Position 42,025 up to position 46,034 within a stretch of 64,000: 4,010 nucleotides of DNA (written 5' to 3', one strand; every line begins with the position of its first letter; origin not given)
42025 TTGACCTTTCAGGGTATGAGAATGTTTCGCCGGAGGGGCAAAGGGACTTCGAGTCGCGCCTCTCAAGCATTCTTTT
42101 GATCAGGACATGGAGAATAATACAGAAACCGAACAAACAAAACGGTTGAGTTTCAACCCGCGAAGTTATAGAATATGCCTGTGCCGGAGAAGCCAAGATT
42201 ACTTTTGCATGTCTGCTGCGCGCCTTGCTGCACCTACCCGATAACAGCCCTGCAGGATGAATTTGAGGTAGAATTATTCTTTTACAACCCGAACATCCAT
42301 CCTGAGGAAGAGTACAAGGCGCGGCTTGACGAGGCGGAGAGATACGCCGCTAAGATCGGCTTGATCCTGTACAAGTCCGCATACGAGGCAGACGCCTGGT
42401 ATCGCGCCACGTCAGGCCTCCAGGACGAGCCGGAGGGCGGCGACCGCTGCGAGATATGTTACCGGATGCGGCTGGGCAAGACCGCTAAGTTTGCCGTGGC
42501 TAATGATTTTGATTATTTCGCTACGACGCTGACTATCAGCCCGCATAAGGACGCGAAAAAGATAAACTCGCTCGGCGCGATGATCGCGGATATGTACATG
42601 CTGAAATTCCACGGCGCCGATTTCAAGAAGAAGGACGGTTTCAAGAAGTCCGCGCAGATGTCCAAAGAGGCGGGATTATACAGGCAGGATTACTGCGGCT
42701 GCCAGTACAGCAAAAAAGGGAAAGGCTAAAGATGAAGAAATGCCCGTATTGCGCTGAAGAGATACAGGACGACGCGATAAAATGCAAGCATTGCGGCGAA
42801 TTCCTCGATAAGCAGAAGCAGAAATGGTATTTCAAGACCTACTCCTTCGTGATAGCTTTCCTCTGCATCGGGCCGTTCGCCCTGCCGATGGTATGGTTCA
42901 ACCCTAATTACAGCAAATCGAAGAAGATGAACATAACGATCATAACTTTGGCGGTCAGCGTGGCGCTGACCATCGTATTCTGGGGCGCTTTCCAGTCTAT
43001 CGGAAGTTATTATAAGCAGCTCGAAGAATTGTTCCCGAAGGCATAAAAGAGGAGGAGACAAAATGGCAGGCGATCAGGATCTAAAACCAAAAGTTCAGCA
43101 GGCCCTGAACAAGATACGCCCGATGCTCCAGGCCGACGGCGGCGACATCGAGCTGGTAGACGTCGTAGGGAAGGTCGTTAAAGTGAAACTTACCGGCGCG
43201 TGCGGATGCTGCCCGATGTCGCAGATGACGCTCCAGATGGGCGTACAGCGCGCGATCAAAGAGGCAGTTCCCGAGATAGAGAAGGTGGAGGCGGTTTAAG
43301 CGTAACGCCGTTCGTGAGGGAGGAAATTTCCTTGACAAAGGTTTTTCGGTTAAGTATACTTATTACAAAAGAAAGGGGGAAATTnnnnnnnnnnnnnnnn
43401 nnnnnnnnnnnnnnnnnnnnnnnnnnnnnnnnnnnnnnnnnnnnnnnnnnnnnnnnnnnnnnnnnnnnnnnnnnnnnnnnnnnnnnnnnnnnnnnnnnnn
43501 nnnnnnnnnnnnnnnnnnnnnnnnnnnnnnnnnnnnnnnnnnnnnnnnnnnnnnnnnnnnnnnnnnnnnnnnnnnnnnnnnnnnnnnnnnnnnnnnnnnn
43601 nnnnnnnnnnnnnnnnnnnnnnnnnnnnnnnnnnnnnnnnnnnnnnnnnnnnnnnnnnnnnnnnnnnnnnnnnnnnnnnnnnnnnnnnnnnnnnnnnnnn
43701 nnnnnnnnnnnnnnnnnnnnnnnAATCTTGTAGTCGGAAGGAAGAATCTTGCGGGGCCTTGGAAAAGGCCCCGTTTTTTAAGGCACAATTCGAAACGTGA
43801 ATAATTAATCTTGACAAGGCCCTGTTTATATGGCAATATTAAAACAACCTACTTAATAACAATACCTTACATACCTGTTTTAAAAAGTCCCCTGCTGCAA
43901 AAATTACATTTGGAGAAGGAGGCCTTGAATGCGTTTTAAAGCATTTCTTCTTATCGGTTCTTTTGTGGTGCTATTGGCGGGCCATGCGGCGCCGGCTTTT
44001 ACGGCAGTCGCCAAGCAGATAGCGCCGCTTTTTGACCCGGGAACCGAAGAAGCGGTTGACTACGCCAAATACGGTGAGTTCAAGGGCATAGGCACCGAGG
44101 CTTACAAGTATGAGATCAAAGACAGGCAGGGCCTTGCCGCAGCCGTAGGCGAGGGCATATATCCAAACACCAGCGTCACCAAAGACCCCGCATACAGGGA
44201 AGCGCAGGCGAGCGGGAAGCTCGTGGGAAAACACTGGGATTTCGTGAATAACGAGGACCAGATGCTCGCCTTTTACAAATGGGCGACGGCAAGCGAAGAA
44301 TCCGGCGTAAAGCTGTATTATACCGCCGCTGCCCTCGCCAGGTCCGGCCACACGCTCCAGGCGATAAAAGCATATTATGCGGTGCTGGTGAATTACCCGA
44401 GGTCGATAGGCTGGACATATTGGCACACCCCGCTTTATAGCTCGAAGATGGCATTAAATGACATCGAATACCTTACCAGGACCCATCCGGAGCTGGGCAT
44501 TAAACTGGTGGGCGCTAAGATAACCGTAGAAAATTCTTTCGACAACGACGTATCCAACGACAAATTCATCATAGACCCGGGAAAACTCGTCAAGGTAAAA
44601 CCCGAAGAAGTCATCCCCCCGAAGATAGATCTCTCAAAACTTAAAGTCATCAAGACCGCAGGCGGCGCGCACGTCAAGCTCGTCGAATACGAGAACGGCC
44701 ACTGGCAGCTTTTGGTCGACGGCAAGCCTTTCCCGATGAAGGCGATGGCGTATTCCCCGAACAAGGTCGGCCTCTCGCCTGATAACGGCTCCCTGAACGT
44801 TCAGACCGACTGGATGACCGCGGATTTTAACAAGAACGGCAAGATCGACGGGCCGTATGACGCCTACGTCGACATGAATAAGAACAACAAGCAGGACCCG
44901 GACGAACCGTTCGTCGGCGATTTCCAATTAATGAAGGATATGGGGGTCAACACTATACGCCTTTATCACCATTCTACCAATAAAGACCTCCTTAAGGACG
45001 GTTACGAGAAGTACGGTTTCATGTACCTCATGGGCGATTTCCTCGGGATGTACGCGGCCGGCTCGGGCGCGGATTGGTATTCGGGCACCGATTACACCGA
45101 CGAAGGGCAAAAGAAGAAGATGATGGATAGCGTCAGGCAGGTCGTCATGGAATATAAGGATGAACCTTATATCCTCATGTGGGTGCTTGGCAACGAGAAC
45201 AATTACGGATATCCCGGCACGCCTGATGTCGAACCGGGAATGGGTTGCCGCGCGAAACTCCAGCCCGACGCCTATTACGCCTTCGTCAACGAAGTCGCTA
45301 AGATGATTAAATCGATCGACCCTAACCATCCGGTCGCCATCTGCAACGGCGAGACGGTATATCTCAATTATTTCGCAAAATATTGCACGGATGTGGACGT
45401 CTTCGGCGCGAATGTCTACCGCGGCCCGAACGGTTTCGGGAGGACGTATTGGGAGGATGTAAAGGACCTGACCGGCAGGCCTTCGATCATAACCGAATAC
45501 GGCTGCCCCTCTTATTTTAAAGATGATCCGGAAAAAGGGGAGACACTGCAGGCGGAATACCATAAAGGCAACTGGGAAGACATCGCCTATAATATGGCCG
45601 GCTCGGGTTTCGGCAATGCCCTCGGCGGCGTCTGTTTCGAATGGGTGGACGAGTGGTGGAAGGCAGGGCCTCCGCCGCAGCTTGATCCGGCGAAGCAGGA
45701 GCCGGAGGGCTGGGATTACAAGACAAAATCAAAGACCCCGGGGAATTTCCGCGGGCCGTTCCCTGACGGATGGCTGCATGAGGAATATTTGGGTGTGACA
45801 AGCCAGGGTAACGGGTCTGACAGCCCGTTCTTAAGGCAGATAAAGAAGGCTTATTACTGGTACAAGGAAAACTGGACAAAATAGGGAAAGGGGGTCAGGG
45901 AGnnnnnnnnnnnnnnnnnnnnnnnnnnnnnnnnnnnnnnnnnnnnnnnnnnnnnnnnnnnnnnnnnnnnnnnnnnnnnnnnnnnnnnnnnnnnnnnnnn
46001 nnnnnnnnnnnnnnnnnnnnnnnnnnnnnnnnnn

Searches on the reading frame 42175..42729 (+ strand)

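Call 38: search_protein_families(library=pfam, proteins=[window:42175-42729:+], max_evalue=0.00001)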
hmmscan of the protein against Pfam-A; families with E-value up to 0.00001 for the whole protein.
window:42175-42729:+ (184 aa): 1 family
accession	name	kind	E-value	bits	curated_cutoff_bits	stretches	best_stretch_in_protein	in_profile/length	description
PF02677.20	QueH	-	3e-68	229.8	23.5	1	9-181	1-174/175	Epoxyqueuosine reductase QueH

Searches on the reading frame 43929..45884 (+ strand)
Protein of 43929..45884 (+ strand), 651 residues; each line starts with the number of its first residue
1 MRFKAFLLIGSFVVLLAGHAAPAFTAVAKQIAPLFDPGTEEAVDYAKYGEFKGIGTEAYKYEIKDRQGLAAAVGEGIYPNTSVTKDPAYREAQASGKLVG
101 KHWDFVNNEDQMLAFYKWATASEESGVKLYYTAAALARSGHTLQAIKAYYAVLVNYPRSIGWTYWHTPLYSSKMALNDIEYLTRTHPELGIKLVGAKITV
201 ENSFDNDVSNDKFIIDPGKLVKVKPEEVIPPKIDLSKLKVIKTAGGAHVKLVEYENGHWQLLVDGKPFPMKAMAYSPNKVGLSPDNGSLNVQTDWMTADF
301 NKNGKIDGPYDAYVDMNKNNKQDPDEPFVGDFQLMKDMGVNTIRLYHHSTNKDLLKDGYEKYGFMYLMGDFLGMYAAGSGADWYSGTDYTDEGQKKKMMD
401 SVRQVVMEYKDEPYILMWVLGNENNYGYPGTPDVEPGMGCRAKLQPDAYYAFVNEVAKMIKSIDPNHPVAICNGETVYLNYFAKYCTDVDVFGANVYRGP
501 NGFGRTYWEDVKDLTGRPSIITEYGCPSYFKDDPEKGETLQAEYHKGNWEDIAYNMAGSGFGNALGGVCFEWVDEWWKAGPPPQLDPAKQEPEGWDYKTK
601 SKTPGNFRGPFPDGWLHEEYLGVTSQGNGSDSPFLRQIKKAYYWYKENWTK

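Call 38: search_protein_families(library=pfam, proteins=[window:43929-45884:+], max_evalue=0.00001)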
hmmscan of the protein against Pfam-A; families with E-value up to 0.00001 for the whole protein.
window:43929-45884:+ (651 aa): 1 family
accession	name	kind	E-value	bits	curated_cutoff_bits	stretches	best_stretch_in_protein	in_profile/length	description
PF02836.23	Glyco_hydro_2_C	-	1.3e-11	44.6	21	1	328-525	38-211/302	Glycosyl hydrolases family 2, TIM barrel domain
